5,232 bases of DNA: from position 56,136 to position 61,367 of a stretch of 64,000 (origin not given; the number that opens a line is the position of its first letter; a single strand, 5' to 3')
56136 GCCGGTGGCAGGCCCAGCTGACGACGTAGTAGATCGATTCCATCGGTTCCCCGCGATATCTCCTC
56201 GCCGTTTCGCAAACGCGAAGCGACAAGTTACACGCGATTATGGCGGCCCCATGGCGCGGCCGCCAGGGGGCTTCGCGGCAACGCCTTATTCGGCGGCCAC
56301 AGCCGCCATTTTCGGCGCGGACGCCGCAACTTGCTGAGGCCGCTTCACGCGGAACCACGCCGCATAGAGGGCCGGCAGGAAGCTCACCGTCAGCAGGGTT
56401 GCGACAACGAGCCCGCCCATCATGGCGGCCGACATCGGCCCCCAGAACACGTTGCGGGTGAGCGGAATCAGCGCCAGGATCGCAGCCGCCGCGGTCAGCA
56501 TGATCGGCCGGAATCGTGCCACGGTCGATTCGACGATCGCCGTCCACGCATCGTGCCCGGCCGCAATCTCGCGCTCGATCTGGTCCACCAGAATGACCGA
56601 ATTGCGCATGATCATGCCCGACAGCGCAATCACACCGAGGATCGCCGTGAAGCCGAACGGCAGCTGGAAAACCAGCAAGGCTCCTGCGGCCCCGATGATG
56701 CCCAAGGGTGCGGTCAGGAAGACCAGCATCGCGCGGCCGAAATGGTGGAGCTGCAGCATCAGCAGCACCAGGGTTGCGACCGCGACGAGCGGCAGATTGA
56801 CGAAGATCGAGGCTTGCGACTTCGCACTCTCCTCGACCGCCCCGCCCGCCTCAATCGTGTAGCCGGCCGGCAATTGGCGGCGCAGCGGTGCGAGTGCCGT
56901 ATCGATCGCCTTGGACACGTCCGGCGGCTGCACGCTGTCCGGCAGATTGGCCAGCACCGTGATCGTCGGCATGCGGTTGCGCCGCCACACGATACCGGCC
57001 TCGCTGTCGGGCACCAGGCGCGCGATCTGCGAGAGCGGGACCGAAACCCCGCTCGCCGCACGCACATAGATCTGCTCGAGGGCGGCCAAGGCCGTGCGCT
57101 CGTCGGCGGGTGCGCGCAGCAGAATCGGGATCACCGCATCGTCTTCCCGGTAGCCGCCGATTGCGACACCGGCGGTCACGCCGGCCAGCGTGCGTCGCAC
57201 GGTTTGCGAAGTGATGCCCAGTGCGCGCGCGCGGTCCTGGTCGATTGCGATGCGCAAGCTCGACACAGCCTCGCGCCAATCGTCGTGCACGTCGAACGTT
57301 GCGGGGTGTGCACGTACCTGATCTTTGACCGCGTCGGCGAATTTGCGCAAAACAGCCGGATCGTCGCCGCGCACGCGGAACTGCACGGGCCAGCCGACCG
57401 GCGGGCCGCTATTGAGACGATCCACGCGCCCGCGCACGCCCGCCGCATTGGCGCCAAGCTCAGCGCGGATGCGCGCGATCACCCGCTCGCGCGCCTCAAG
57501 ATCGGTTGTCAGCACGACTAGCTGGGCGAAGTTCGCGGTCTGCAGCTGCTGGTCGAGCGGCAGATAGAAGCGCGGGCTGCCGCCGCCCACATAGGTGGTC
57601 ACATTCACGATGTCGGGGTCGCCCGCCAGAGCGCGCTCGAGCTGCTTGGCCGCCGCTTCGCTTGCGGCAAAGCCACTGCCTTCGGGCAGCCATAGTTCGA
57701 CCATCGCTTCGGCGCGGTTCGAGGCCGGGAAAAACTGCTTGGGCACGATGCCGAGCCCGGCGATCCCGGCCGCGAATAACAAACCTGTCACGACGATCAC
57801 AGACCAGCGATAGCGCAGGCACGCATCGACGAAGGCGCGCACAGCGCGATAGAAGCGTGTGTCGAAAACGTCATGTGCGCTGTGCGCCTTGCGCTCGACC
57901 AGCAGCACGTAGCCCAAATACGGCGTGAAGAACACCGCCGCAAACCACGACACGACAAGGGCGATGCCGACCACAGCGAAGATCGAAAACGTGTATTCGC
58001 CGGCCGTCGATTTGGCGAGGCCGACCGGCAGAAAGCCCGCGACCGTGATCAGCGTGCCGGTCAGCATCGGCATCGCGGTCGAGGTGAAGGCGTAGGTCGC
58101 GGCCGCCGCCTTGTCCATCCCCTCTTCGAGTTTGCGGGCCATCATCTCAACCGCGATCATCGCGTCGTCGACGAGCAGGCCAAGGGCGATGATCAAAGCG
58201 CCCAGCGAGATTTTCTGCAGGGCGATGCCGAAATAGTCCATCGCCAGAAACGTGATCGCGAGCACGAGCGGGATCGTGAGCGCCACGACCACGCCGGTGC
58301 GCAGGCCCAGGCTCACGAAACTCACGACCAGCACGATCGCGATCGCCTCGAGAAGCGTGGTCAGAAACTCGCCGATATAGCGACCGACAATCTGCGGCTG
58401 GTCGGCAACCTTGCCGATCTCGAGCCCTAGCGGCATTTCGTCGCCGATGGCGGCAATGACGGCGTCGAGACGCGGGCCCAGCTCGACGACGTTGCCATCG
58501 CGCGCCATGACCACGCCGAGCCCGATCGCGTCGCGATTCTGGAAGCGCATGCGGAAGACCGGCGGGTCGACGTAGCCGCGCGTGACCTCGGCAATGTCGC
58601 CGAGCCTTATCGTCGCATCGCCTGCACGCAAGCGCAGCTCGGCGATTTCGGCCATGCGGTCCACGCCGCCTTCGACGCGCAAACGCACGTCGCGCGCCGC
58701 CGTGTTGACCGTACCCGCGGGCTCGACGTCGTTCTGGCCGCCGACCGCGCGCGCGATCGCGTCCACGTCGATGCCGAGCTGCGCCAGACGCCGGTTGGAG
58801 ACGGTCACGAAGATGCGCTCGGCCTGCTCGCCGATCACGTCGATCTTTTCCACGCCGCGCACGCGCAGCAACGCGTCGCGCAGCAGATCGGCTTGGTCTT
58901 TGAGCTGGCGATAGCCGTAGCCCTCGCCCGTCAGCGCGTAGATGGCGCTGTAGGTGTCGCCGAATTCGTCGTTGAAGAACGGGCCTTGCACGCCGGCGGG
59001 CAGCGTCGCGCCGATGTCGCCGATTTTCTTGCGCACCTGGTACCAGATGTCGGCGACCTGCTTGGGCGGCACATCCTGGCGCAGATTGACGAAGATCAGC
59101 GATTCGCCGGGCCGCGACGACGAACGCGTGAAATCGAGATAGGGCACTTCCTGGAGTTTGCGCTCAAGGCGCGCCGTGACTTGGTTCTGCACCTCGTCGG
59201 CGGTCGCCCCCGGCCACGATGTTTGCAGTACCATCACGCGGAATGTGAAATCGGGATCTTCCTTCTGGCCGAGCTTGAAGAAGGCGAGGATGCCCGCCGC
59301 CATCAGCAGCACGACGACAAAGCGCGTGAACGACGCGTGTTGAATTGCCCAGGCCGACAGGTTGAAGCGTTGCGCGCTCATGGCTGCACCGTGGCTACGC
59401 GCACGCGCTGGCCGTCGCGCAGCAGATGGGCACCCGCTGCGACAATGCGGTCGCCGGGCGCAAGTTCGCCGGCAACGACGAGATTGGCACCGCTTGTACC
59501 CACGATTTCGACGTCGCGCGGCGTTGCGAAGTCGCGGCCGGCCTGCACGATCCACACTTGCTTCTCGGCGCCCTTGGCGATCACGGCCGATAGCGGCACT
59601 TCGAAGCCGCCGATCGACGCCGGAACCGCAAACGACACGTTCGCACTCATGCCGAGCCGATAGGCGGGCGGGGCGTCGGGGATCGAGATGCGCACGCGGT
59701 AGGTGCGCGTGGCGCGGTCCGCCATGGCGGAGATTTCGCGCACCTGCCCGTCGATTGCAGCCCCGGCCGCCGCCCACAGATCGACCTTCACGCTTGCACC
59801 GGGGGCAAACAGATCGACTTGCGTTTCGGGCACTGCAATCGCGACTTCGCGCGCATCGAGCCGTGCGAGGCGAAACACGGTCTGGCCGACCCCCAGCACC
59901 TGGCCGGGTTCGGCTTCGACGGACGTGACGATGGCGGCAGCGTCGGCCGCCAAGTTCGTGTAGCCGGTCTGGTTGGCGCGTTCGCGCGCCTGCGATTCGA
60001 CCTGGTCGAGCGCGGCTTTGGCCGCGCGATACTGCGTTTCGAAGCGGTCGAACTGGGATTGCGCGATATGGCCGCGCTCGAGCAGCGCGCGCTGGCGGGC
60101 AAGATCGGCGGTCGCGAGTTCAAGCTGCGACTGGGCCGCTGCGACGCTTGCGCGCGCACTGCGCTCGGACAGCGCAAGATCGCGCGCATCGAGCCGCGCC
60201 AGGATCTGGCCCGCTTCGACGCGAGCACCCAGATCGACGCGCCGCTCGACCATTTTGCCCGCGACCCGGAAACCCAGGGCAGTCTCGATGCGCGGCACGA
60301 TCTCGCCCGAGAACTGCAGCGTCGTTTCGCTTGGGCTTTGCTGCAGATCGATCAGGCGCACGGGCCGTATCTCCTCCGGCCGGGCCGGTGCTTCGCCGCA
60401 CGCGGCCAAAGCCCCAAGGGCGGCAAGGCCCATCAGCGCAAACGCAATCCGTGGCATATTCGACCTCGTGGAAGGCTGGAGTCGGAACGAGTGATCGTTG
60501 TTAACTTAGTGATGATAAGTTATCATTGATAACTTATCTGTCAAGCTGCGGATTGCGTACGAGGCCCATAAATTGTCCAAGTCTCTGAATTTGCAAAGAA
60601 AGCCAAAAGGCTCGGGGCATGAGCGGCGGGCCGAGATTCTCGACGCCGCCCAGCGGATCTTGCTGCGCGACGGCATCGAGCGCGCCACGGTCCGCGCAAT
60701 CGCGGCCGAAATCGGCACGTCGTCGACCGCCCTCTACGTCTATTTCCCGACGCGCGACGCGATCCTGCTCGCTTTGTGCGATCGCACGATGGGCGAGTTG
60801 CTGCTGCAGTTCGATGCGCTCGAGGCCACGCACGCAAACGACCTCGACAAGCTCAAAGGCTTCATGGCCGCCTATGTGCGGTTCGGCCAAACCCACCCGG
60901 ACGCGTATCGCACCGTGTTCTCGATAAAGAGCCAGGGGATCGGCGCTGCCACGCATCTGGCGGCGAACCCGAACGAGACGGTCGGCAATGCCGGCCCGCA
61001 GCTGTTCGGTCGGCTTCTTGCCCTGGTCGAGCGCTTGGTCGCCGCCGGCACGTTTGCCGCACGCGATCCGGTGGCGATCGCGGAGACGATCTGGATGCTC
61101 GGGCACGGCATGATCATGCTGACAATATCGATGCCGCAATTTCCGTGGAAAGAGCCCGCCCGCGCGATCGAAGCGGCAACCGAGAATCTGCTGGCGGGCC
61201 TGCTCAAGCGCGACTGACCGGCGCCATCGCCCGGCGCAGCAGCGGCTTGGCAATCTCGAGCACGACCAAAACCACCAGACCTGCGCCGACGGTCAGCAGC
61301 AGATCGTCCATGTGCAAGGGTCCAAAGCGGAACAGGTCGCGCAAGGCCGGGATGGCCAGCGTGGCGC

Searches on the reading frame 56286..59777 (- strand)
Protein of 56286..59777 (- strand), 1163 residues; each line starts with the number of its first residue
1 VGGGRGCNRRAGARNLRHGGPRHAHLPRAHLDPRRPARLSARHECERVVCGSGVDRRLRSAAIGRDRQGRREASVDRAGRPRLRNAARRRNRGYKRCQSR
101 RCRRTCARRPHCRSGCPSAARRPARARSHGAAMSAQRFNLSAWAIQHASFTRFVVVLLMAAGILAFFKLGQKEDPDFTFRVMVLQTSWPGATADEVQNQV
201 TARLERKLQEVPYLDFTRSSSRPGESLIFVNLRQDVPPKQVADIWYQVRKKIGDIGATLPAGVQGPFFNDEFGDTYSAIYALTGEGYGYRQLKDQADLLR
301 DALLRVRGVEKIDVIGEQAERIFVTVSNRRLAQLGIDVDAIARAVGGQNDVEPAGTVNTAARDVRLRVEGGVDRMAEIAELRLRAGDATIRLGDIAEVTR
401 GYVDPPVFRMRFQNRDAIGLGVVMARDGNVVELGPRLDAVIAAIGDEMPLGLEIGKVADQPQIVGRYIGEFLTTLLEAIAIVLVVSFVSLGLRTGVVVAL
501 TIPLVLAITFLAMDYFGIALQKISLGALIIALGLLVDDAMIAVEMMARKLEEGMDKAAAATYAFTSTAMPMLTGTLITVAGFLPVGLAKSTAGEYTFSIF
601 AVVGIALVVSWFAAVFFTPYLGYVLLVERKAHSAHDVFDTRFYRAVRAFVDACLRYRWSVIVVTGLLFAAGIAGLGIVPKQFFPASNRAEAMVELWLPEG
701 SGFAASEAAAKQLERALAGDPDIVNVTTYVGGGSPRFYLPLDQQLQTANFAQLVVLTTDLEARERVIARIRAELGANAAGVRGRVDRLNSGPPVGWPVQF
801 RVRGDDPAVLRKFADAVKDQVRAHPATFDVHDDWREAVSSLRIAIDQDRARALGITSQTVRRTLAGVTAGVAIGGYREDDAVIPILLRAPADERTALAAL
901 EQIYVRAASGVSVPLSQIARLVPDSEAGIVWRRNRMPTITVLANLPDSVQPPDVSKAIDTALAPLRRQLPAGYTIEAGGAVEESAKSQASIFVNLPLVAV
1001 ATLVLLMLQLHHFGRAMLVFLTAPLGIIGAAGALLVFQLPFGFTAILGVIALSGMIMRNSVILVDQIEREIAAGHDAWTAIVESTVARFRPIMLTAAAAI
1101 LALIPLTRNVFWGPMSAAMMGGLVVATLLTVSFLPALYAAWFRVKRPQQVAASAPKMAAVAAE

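Call 12: search_protein_families(library=pfam, proteins=[window:56286-59777:-], max_evalue=0.00001)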
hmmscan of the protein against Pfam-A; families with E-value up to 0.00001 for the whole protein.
window:56286-59777:- (1163 aa): 1 family
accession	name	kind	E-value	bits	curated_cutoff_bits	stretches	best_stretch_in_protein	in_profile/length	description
PF00873.25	ACR_tran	-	1.2e-156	523.6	28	1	141-1139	2-1018/1021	AcrB/AcrD/AcrF family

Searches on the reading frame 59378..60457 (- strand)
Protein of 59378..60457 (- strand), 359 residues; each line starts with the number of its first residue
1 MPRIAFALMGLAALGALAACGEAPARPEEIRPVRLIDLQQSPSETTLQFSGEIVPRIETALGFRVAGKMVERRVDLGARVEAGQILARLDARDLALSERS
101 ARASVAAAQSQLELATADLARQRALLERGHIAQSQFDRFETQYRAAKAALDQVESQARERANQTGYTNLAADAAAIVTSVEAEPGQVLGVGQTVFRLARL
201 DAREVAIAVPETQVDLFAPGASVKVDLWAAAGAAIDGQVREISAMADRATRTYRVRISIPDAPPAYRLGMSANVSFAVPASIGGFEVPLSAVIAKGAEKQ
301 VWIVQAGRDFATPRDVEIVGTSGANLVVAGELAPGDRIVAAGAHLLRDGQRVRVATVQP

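Call 17: search_protein_families(library=pfam, proteins=[window:59378-60457:-], max_evalue=0.00001)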
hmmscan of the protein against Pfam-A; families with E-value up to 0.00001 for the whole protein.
window:59378-60457:- (359 aa): 2 families
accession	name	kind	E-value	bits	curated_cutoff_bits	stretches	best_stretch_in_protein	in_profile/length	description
PF16576.10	HlyD_D23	-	9.6e-20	71.2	30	1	63-272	24-214/214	Barrel-sandwich domain of CusB or HlyD membrane-fusion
PF13437.12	HlyD_3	-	1.8e-15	58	22.2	1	170-265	3-102/106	HlyD family secretion protein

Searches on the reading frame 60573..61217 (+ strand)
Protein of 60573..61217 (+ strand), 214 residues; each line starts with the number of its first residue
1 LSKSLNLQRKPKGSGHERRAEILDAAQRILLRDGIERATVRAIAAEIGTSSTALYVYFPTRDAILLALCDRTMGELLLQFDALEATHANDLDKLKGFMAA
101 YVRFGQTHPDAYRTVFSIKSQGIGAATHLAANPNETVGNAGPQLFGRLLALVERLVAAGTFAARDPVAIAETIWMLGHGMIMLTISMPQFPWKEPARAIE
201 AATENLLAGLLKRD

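Call 17: search_protein_families(library=pfam, proteins=[window:60573-61217:+], max_evalue=0.00001)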
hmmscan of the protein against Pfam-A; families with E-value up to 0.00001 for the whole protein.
window:60573-61217:+ (214 aa): 2 families
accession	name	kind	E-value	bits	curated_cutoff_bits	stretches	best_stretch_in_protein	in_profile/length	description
PF00440.29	TetR_N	-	2.7e-12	46.7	24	1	22-68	1-47/47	Bacterial regulatory proteins, tetR family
PF13305.11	TetR_C_33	-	7.7e-12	46.2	26.8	1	95-196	2-92/103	Tetracyclin repressor-like, C-terminal domain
